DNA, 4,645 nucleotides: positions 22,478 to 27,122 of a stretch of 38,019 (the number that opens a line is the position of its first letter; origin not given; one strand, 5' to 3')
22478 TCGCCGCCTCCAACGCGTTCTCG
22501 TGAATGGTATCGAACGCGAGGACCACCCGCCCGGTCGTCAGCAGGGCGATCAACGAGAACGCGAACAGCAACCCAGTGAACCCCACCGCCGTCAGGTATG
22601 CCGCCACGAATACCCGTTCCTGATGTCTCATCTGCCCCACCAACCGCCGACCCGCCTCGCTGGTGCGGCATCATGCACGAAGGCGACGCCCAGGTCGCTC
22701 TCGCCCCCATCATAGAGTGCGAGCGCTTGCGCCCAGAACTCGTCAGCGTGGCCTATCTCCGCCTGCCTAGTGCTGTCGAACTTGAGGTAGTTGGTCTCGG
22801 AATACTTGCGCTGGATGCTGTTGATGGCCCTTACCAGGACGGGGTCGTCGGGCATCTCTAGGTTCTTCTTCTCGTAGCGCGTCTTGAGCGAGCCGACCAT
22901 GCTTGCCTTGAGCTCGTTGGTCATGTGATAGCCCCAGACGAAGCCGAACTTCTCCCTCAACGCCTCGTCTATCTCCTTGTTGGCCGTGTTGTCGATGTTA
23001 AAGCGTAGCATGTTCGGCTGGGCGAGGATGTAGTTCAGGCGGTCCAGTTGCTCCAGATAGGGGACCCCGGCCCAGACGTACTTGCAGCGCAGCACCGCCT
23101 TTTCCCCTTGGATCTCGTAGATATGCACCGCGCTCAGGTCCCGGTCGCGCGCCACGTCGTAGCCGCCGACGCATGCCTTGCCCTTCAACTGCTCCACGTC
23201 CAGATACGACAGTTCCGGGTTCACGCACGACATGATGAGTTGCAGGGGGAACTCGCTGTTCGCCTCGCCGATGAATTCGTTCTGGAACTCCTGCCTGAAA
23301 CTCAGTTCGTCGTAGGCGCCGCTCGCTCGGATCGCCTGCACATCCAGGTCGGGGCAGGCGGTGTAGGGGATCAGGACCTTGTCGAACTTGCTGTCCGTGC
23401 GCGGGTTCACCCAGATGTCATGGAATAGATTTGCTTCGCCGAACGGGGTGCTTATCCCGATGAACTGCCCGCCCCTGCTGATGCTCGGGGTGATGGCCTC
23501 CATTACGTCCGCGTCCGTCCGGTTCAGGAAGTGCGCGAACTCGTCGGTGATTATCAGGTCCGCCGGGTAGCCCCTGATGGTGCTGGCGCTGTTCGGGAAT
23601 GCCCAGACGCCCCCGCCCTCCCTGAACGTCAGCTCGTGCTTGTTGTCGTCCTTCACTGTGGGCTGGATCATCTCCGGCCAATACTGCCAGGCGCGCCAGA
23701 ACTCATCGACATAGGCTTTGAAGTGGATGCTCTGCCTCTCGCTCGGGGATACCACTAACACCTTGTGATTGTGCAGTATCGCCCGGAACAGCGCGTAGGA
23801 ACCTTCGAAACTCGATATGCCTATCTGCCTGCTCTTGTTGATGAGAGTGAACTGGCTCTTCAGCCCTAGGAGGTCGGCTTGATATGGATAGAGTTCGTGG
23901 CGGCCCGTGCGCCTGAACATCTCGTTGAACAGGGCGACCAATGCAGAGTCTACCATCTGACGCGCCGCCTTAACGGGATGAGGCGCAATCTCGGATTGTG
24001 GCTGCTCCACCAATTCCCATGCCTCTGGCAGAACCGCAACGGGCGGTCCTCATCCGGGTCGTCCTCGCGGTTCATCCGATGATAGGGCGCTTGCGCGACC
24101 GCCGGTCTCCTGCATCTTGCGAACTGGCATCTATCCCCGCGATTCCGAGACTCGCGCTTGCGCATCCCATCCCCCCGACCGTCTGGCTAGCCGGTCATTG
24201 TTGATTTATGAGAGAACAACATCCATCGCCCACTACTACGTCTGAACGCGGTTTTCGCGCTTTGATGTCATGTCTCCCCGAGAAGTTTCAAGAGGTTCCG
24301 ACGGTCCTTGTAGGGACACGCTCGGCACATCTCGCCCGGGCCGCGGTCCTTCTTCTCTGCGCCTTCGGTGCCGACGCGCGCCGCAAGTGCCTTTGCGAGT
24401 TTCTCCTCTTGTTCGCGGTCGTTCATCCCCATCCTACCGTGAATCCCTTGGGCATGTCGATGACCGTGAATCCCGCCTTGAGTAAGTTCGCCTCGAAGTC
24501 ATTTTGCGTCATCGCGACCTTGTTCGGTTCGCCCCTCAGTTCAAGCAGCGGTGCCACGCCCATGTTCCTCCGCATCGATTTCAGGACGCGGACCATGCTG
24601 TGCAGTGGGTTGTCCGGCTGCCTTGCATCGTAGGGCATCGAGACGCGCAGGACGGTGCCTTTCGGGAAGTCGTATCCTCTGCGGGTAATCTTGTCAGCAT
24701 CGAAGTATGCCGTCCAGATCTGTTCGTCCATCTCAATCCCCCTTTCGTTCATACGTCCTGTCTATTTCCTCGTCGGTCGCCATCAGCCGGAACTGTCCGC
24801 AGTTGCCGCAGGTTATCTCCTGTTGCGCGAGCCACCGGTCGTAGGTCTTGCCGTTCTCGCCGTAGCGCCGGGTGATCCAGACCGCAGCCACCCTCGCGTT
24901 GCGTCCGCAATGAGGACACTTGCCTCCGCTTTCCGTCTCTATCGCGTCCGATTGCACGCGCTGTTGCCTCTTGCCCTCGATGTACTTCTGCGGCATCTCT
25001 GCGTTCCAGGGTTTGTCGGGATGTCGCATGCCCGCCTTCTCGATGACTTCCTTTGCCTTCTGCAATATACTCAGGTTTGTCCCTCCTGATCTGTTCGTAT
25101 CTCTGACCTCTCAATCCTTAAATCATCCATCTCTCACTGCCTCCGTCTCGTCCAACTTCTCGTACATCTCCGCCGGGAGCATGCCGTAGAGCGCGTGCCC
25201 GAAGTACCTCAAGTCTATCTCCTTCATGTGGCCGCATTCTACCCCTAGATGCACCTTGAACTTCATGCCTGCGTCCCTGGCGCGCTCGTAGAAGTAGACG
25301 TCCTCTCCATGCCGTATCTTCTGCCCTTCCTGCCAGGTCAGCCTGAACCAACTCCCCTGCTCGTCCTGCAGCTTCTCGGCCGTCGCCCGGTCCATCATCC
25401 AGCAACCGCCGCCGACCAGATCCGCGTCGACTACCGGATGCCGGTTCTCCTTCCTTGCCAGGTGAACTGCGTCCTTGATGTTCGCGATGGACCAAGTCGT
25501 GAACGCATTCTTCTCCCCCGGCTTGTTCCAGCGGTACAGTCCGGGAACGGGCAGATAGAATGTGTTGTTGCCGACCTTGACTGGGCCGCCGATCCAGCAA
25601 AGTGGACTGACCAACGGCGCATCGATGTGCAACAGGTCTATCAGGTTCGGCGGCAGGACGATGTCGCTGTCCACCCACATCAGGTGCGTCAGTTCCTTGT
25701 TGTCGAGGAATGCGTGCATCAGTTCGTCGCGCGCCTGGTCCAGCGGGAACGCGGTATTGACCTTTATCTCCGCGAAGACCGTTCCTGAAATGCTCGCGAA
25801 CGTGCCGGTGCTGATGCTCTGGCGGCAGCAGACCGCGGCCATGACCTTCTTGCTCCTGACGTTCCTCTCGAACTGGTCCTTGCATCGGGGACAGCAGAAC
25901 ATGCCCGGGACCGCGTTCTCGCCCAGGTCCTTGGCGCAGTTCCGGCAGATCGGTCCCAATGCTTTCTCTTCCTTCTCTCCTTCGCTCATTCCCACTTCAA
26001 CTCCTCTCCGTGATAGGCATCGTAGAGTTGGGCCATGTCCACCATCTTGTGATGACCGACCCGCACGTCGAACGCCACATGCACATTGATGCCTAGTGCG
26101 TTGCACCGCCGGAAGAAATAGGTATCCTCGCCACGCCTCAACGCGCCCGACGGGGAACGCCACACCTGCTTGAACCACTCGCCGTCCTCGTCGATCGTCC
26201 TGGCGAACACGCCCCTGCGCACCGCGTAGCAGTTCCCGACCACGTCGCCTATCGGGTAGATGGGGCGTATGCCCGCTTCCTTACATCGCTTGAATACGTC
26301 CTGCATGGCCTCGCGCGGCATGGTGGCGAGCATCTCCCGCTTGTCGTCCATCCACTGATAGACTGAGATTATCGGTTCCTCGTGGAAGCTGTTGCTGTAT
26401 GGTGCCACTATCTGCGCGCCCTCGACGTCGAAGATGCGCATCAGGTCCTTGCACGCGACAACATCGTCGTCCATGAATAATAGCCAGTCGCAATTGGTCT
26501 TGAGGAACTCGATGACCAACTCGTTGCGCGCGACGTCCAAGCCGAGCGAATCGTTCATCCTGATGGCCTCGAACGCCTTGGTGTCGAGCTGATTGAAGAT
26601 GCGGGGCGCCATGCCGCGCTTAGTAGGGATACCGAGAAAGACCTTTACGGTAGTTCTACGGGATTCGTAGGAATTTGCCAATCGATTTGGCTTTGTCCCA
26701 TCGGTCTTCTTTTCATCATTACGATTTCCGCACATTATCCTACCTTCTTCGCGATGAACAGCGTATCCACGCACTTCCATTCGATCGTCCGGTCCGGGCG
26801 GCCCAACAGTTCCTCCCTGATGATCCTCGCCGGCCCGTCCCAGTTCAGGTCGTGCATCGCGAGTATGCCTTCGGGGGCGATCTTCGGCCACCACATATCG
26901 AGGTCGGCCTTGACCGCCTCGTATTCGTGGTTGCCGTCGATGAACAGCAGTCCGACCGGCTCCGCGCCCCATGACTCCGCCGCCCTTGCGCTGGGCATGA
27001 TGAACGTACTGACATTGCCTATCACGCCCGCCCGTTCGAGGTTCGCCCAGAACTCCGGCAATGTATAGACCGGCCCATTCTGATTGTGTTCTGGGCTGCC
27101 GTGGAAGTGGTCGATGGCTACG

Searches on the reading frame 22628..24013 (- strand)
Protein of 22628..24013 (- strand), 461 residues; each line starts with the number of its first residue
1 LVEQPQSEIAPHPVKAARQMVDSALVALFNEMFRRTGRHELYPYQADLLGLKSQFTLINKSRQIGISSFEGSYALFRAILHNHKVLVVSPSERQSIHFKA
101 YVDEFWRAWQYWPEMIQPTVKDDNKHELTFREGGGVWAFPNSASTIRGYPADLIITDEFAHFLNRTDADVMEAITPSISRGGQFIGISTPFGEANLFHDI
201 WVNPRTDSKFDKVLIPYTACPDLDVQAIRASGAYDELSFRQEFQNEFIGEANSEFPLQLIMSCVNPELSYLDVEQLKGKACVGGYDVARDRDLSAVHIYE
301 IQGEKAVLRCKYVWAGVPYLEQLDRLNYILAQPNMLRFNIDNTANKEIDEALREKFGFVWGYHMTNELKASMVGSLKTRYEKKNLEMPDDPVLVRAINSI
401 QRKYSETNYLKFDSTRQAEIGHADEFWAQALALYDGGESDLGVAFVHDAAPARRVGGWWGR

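Call 15: search_protein_families(library=pfam, proteins=[window:22628-24013:-], max_evalue=0.001)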
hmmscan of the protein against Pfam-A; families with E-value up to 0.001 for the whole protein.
window:22628-24013:- (461 aa): 1 family
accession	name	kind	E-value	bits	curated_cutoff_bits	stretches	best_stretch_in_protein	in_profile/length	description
PF03237.21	Terminase_6N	-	0.00028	21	22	1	58-208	2-153/215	Terminase large subunit, T4likevirus-type, N-terminal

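Call 69: search_protein_families(library=phrogs, proteins=[window:22628-24013:-], max_evalue=0.001)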
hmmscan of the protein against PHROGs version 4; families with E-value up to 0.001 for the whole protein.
window:22628-24013:- (461 aa): 11 families
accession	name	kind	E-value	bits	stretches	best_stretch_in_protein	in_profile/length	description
phrog_5909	-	head and packaging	1.2e-29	104.4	1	187-434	6-266/285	terminase large subunit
phrog_2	-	head and packaging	4.2e-29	102.9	1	40-390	265-550/807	terminase large subunit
phrog_7579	-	head and packaging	1.3e-20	74.7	1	44-205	8-162/239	terminase large subunit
phrog_9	-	head and packaging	2.8e-15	57.2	2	236-434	441-661/812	terminase large subunit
phrog_5713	-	head and packaging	7.6e-15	56.1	1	314-434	1-123/143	terminase large subunit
phrog_22646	-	unknown function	4.9e-09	36.7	1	41-231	37-228/374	-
phrog_5989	-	head and packaging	5.8e-08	33.2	1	40-162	141-263/347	terminase large subunit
phrog_36964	-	head and packaging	1.2e-06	27.9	1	98-213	464-580/890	terminase large subunit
phrog_675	-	head and packaging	2.6e-06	27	1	42-190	44-191/576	terminase large subunit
phrog_3746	-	head and packaging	4.3e-05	23.7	1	31-113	134-218/374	terminase large subunit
phrog_38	-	head and packaging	5.8e-05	22.9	1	42-257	291-530/760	terminase large subunit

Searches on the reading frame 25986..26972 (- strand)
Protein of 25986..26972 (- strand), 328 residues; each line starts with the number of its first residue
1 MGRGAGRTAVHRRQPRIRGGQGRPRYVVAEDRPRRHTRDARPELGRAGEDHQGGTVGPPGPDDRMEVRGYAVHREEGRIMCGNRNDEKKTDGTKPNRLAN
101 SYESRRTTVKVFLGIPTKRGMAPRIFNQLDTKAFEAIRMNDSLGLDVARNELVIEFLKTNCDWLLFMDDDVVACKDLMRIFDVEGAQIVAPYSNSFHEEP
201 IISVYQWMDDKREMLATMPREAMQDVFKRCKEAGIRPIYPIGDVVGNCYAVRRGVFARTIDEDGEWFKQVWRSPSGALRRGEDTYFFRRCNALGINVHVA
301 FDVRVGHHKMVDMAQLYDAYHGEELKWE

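Call 15: search_protein_families(library=pfam, proteins=[window:25986-26972:-], max_evalue=0.001)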
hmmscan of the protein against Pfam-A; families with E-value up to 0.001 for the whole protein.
window:25986-26972:- (328 aa): 0 families

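Call 69: search_protein_families(library=phrogs, proteins=[window:25986-26972:-], max_evalue=0.001)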
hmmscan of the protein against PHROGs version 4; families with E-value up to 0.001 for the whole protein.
window:25986-26972:- (328 aa): 2 families
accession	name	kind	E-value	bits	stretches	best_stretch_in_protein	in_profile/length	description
phrog_34859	-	moron, auxiliary metabolic gene and host takeover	3.6e-05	24.5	0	280-318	185-224/247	glycosyltransferase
phrog_1574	-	unknown function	5.1e-05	24.1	1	158-313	81-234/240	-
